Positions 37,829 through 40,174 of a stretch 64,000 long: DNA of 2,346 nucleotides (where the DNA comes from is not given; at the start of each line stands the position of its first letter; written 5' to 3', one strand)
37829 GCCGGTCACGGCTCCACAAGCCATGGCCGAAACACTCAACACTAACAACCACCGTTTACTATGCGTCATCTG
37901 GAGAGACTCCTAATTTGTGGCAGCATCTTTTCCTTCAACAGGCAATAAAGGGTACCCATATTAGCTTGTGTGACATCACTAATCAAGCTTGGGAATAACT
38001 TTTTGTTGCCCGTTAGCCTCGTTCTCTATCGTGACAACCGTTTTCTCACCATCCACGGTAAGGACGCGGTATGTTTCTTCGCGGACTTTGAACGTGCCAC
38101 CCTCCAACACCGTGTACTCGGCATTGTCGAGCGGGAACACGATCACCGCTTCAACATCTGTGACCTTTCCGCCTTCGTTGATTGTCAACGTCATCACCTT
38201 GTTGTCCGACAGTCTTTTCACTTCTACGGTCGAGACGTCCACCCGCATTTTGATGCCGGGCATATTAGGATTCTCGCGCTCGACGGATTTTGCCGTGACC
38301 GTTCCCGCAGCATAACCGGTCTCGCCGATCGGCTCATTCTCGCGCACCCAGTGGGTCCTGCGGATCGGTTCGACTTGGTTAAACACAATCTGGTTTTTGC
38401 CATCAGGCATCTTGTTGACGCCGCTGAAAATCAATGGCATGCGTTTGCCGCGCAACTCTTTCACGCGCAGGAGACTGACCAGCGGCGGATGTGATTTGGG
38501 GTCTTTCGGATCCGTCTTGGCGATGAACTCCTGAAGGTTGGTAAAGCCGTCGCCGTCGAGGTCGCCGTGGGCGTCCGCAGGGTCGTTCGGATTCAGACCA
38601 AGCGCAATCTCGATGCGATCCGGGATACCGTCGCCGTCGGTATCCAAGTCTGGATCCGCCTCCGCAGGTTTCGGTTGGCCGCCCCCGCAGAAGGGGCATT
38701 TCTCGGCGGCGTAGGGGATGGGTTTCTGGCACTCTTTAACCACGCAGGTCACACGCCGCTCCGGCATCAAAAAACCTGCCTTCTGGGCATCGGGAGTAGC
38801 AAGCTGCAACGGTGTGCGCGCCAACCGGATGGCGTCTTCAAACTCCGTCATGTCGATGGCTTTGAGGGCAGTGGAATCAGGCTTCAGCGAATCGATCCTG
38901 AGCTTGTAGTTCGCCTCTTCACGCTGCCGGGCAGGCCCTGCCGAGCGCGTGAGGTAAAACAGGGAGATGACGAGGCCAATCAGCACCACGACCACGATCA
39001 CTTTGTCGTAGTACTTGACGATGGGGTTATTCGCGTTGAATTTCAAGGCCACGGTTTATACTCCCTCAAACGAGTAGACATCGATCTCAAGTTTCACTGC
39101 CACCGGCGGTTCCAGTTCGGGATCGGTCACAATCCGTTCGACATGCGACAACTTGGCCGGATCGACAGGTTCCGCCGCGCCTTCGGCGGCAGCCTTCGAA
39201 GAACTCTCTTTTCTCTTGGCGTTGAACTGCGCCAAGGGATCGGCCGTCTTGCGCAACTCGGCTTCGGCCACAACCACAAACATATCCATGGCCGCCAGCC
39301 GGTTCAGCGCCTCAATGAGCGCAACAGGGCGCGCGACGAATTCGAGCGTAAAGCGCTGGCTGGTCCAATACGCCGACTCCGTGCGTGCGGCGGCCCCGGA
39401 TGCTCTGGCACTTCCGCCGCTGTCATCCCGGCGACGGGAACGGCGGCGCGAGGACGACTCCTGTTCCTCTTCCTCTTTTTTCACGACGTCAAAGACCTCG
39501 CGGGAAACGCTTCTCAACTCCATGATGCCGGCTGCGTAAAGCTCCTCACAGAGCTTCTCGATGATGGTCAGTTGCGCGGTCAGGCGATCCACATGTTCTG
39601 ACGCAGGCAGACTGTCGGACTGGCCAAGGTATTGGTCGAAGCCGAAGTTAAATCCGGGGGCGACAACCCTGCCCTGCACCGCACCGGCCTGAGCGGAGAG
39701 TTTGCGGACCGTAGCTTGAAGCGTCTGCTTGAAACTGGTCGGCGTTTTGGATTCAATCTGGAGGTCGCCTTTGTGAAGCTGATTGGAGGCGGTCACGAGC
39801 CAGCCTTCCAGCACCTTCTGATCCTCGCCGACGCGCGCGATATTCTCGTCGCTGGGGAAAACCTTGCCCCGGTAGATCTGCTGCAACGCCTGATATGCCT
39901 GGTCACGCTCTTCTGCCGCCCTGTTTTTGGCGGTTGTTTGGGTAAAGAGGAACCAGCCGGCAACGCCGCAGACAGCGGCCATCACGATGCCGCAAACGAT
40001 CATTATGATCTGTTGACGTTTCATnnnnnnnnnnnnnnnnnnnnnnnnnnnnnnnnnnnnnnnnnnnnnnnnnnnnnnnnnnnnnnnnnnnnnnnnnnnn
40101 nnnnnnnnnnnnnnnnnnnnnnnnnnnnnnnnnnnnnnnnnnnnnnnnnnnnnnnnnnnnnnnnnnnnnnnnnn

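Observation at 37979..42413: Akkermansia-type type IV pilus-like cluster with a PilM-PilN fusion and a zinc-ribbon/TSP3 protein in the PilP position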

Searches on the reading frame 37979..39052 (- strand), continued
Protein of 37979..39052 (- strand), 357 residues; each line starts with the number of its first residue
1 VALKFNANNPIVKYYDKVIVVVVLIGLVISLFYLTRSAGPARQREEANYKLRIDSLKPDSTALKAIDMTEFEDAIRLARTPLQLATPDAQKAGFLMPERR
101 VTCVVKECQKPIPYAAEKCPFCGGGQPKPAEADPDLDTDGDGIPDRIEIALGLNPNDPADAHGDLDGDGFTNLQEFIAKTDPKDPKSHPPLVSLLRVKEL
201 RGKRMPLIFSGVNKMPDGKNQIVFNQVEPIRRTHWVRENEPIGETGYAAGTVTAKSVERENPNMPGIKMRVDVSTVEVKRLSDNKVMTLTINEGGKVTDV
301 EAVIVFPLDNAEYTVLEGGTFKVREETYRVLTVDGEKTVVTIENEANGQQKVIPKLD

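Call 82: search_protein_families(library=pfam, proteins=[L009:24-770:+, L009:1181-3364:+, L009:3301-3936:+, L009:3943-4491:+, L043:1126-2454:-, L043:2644-4647:+, L043:4690-5385:-, L009:4913-5749:+, L043:5502-6206:+], max_evalue=0.001)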
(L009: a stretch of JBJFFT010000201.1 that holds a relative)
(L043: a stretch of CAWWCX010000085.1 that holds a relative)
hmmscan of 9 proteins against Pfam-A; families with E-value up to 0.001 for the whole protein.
L009:24-770:+ (248 aa): 1 family
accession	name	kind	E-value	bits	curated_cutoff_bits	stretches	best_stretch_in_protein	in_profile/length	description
PF09848.15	SLFN-g3_helicase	-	4.9e-33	115.3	24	1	20-211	146-353/354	Schlafen group 3, DNA/RNA helicase domain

L009:1181-3364:+ (727 aa): 1 family
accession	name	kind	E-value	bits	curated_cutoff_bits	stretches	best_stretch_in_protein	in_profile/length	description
PF02384.22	N6_Mtase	-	1.5e-16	61.1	20.4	1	403-533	28-138/311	N-6 DNA Methylase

L009:3301-3936:+ (211 aa): 1 family
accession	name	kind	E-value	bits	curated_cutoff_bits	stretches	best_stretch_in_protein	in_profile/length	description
PF01420.25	Methylase_S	-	1.6e-08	35.4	22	1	27-180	2-163/168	Type I restriction modification DNA specificity domain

L009:3943-4491:+ (182 aa): 1 family
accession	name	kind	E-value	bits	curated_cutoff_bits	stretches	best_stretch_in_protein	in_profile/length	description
PF01420.25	Methylase_S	-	0.00044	20.9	22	1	4-148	7-153/168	Type I restriction modification DNA specificity domain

L043:1126-2454:- (442 aa): 1 family
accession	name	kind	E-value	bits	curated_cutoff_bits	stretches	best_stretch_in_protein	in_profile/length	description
PF03739.19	LptF_LptG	-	2.7e-61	208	27.9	1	57-421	1-353/353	Lipopolysaccharide export system permease LptF/LptG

L043:2644-4647:+ (667 aa): 4 families
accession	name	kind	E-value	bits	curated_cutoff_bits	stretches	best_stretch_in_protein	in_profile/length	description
PF13307.12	Helicase_C_2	-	5.2e-46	157.2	25.3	1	491-654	2-169/170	Helicase C-terminal domain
PF00270.35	DEAD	-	2.7e-09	37.4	26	1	39-101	4-64/167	DEAD/DEAH box helicase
PF04851.21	ResIII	-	4.6e-05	23.8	22.5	0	33-100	2-71/164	Type III restriction enzyme, res subunit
PF00271.37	Helicase_C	-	0.00086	20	23.5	0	488-581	4-95/110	Helicase conserved C-terminal domain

L043:4690-5385:- (231 aa): 1 family
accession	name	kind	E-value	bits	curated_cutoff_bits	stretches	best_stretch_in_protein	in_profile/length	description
PF01487.21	DHquinase_I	-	2.2e-30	106.9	22.2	1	30-225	20-230/230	Type I 3-dehydroquinase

L009:4913-5749:+ (278 aa): 0 families

L043:5502-6206:+ (234 aa): 0 families

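Call 83: search_protein_representatives(alignment_id=A1)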
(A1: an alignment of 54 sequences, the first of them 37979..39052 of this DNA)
Query: 54 sequences, 356 profile positions. Proteins with E-value up to 0.001 (for the whole library): 31507; up to 1e-10: 8146; up to 1e-30: 1426. The best 150 are listed.
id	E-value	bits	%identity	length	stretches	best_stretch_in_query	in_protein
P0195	4.2e-226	765.9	-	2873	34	132-186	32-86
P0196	4.0e-175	598.2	-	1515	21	132-181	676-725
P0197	1.6e-172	589.6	-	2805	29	134-185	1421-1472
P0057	1.0e-170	583.7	-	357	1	1-356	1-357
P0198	1.8e-164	563.2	-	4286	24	128-189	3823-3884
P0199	5.9e-162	554.9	-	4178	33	134-181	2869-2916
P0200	5.5e-155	532.0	-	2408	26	135-184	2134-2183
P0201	3.8e-149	512.8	-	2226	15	131-189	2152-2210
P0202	9.4e-145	498.3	-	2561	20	132-217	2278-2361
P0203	1.0e-144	498.2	-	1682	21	130-185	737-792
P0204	1.9e-143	494.0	-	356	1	1-356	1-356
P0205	6.0e-142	489.1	-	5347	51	129-182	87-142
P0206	1.4e-141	487.9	-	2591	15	135-186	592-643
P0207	1.2e-137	475.0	-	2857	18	135-183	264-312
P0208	4.1e-137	473.2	-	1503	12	124-188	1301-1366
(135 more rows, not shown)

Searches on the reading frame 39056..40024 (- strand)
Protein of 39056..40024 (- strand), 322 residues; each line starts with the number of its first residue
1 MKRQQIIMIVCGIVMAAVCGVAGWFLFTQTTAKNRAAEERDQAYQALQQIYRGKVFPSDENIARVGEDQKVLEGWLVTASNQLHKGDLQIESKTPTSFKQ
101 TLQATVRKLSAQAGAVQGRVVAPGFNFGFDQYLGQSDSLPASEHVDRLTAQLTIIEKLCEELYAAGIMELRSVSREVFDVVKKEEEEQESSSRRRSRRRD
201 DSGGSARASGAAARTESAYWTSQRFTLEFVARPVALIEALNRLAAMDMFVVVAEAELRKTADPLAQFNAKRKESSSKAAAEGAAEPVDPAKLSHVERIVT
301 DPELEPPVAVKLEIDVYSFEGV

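Call 3: search_protein_families(library=pfam, proteins=[window:39056-40024:-], max_evalue=0.1)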
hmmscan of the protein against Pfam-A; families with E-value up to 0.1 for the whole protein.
window:39056-40024:- (322 aa): 2 families
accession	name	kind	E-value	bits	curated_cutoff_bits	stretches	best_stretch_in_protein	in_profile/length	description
PF17671.6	DUF5531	-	0.054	13.8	25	0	142-207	74-144/152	Family of unknown function (DUF5531)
PF07030.17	Phage_Mu_Gp36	-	0.071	13.7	24.7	0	13-55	62-103/124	Bacteriophage Mu, Gp36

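Call 4: search_protein_families(library=ncbifam, proteins=[window:39056-40024:-], max_evalue=0.1)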
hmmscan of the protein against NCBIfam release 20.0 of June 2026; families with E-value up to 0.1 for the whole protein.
window:39056-40024:- (322 aa): 6 families
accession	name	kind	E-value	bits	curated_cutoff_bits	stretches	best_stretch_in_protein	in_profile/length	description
NF038287.2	Amuc_1100_fam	equivalog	8.8e-23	81.2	180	1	8-272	11-263/326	Amuc_1100 family pilus-like protein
NF004285.1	PRK05696.1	equivalog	0.00098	18.9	179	1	2-46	17-61/171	flagellar basal body-associated protein FliL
NF005435.1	PRK07021.1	equivalog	0.034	14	131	1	3-41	6-46/157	flagellar basal body-associated protein FliL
NF041422.1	VirB10_subf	subfamily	0.037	13.6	400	1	174-308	78-217/404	VirB10/TraB/TrbI family type IV secretion system protein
NF009420.1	PRK12785.1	equivalog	0.063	13.1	197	0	2-40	17-55/161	flagellar basal body-associated protein FliL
TIGR04361.1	TrbK_Ti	equivalog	0.08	13.3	50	0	6-42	5-41/64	entry exclusion protein TrbK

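Call 13: search_solved_structures(query=window:39056-40024:-, max_evalue=1, show_alignments=1)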
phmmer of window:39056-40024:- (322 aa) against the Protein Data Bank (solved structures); distinct sequences matched with E-value up to 1: 5.
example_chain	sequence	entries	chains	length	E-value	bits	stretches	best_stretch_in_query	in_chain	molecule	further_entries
2wtl_A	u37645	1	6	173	0.53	12.7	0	141-167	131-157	BACTERIOFERRITIN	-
3uof_A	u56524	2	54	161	0.58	12.6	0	141-166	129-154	Bacterioferritin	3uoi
3qb9_A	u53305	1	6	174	0.59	12.5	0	141-167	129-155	Bacterioferritin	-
8x5d_K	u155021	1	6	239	0.72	12.2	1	44-157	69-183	CRISPR system Cms endoribonuclease Csm3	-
4mk3_A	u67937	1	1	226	0.88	12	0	154-236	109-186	Glutathione S-transferase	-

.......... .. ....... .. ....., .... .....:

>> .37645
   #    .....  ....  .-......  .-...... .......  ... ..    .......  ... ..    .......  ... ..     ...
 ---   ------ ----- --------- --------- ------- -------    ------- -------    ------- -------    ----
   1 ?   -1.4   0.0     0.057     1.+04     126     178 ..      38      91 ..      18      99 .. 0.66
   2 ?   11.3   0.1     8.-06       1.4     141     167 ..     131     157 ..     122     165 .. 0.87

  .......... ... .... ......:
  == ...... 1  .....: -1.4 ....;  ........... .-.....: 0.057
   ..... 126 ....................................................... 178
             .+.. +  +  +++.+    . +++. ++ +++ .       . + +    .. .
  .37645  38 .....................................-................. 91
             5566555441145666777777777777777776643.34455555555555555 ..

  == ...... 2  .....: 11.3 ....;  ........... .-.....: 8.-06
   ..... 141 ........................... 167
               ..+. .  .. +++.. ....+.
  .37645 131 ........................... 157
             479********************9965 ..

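Call 54: search_solved_structures(query=A3, max_evalue=10, show_alignments=2)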
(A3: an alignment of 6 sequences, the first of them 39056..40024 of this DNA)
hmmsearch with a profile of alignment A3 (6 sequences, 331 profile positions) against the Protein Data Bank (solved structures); distinct sequences matched with E-value up to 10: 21.
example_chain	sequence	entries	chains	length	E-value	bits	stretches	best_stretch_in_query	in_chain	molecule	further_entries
6kny_A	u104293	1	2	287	8.2e-18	68.1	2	43-191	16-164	Protein Amuc_1100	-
6lad_A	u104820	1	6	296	8.9e-18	68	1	43-324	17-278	Amuc_1100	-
6laf_A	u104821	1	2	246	1.8e-17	66.9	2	92-191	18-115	Amuc_1100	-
9kra_B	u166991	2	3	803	0.042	16.5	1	6-47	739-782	Angiotensin-converting enzyme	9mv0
8zuf_A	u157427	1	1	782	0.11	15.1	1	6-47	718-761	Angiotensin-converting enzyme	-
7wsg_A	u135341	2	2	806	0.43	13.1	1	6-48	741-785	Angiotensin-converting enzyme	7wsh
8xz8_A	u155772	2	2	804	0.46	13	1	6-40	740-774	Angiotensin-converting enzyme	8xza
8y32_A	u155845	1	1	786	0.46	13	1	6-40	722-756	Angiotensin-converting enzyme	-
8zya_D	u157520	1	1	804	1.1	11.8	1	6-43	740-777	Angiotensin-converting enzyme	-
3uof_A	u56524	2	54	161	1.2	11.7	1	140-166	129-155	Bacterioferritin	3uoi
3qb9_A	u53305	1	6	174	1.3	11.6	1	140-166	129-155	Bacterioferritin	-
2wtl_A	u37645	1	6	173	1.3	11.6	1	140-166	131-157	BACTERIOFERRITIN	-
9va1_C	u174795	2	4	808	1.7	11.2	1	6-41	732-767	Angiotensin-converting enzyme 2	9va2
7y75_A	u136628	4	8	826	1.7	11.2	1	6-41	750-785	Angiotensin-converting enzyme 2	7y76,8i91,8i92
8wm3_B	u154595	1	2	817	1.7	11.1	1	6-41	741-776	Angiotensin-converting enzyme 2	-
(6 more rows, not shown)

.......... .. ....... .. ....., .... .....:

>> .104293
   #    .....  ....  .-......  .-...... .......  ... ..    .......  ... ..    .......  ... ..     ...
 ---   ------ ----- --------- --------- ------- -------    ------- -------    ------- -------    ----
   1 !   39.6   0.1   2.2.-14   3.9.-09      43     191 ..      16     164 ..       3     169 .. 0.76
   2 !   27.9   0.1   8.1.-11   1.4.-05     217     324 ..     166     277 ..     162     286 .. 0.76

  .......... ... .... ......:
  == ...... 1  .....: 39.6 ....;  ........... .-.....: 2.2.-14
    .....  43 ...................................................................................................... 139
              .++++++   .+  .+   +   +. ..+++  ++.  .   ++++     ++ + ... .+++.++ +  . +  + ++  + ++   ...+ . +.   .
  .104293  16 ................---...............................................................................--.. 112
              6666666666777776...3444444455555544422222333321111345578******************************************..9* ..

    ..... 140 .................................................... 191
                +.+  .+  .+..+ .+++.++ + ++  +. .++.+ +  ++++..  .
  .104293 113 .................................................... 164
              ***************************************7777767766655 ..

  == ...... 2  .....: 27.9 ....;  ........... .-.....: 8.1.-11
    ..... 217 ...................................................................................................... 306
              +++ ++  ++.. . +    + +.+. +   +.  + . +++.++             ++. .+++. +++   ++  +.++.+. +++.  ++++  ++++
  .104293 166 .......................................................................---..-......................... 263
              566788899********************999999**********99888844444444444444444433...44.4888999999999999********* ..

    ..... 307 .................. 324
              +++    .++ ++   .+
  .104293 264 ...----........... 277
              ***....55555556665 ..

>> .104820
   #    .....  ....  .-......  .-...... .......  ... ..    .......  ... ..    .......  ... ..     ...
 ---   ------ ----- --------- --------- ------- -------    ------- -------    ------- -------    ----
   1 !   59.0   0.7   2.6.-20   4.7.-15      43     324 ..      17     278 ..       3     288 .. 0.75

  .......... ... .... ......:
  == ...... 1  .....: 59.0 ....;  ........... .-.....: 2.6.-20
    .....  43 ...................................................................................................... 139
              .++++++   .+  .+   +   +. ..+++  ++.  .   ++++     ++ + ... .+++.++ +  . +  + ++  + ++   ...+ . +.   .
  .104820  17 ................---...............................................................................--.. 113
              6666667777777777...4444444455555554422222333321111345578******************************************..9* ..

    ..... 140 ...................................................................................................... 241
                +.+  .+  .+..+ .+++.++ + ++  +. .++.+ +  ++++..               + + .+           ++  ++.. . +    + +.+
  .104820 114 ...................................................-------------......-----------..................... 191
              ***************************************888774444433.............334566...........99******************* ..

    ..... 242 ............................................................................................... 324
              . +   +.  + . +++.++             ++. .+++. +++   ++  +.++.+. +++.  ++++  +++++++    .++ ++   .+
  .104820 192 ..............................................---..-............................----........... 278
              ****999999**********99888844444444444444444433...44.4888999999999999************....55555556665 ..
